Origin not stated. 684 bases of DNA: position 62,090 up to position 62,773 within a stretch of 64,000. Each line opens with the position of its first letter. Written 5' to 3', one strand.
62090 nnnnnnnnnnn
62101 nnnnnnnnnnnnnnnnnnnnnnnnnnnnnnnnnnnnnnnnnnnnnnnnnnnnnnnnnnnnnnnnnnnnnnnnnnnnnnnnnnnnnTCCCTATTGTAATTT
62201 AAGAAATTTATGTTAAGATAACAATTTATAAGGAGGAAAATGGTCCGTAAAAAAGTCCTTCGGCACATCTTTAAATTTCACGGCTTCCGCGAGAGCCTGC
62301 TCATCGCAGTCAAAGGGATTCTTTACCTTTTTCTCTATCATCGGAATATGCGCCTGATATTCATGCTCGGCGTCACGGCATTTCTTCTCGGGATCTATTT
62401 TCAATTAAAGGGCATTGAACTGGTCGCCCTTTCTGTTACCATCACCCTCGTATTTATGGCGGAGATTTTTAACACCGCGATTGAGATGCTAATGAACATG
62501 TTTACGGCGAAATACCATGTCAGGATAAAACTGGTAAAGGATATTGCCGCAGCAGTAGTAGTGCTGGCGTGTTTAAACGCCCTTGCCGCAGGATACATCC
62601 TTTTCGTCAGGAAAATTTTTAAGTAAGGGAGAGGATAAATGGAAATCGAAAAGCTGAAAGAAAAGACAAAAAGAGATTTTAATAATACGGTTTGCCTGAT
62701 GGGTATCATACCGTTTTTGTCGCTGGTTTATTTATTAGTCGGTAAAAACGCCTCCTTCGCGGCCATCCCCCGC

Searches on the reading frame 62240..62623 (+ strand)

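Call 73: search_protein_families(library=pfam, proteins=[window:62240-62623:+], max_evalue=0.001)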
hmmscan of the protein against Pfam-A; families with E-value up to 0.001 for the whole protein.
window:62240-62623:+ (128 aa): 1 family
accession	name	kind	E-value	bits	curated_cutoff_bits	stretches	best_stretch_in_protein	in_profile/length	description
PF01219.24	DAGK_prokar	-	3.5e-24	85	22.3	1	22-122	2-102/102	Prokaryotic diacylglycerol kinase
